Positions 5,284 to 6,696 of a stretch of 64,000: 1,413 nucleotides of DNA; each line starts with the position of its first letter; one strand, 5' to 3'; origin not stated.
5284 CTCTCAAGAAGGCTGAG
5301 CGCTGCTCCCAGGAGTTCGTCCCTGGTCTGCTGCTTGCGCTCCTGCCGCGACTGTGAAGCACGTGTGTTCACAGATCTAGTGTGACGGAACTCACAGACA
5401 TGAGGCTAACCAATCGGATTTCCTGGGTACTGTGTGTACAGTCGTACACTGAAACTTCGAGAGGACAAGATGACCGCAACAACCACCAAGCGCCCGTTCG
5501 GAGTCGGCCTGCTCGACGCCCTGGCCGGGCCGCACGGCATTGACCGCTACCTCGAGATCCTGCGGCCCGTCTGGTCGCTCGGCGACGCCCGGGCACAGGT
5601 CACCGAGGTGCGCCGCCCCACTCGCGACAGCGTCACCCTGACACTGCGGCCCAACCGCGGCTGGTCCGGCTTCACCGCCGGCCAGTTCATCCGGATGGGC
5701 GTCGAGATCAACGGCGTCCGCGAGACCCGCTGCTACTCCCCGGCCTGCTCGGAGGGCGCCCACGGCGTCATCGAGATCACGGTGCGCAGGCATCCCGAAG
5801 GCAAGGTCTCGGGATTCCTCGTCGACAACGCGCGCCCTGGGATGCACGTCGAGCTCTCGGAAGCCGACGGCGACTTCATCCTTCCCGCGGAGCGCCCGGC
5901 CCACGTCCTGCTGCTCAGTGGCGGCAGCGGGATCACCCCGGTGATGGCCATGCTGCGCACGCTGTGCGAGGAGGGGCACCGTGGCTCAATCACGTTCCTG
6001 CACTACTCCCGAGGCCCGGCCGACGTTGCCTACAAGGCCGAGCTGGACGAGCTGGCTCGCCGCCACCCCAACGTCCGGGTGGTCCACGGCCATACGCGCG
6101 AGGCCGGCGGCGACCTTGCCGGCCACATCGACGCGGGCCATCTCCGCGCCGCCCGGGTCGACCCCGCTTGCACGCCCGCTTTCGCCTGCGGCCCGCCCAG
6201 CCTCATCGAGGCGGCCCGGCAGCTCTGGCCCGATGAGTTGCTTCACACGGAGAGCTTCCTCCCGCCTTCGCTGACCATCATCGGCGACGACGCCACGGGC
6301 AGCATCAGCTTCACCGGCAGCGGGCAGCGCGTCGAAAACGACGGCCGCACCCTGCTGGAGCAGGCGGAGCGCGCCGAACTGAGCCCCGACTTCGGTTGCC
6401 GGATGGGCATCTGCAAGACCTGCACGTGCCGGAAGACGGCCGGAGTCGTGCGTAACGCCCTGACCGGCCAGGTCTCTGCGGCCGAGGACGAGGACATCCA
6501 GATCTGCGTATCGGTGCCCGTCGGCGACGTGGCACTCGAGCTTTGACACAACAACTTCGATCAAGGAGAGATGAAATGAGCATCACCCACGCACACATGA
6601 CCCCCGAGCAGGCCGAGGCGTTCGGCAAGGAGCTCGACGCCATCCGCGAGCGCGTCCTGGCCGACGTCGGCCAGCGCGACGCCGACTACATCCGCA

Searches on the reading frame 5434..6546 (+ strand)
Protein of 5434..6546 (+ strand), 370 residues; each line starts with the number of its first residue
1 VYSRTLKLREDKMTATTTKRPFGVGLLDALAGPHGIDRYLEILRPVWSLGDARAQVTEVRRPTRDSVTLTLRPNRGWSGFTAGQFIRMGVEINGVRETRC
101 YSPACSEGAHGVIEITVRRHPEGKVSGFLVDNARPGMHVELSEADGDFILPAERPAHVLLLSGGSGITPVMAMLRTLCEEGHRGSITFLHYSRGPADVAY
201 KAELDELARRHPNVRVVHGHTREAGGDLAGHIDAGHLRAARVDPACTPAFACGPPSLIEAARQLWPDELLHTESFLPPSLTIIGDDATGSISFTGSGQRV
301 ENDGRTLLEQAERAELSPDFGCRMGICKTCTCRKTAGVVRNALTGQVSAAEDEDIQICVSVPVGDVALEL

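Call 66: search_protein_families(library=pfam, proteins=[window:5434-6546:+])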
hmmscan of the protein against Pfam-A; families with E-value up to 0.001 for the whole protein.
window:5434-6546:+ (370 aa): 4 families
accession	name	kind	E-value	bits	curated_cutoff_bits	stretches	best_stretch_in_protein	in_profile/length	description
PF00175.26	NAD_binding_1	-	2.1e-14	54.5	22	1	160-262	1-108/109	Oxidoreductase NAD-binding domain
PF00970.30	FAD_binding_6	-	1.5e-10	41.7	21.1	1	64-147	12-96/99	Oxidoreductase FAD-binding domain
PF00111.32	Fer2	-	2.6e-08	34.1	21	1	295-362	5-76/77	2Fe-2S iron-sulfur cluster binding domain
PF08030.17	NAD_binding_6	-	0.00084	19.9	22.2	0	157-213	3-65/156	Ferric reductase NAD binding domain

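Call 83: search_protein_families(library=ncbifam, proteins=[window:5434-6546:+], max_evalue=1e-10)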
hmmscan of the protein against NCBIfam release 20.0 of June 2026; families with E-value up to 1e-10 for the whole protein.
window:5434-6546:+ (370 aa): 9 families
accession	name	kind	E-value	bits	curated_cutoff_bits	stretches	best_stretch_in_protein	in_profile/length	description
NF058606.1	GlBtMonoRdsGbcB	equivalog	1.7e-35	122.6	500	1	46-369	8-361/362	glycine betaine monooxygenase reductase subunit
NF007964.0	PRK10684.1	equivalog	1.6e-34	119.4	383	1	52-354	10-316/333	NADH oxidoreductase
TIGR02160.1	PA_CoA_Oxy5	hypoth_equivalog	4e-32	111.4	420.8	1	55-340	5-318/352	1,2-phenylacetyl-CoA epoxidase subunit PaaE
NF040810.1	BenC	equivalog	1e-29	103.8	430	1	52-275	105-325/333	benzoate 1,2-dioxygenase electron transfer component BenC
NF045803.1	MethMoxFADbindMmoC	equivalog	1.3e-28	99.8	500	1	55-265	110-325/343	aromatic/alkene monooxygenase hydroxylase FAD-binding subunit MmoC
NF009805.0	PRK13289.1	equivalog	1.3e-27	96.8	432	1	77-263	182-375/399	NO-inducible flavohemoprotein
NF008822.0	PRK11872.1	equivalog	9.3e-19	67.6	402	1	54-268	109-323/341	anthranilate 1,2-dioxygenase electron transfer component AntC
NF004317.0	PRK05713.1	equivalog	1.3e-14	54.2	338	1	53-260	93-288/312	iron-sulfur-binding ferredoxin reductase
NF008178.0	PRK10926.1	equivalog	3.3e-13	49.5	390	1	54-264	7-224/248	ferredoxin--NADP(+) reductase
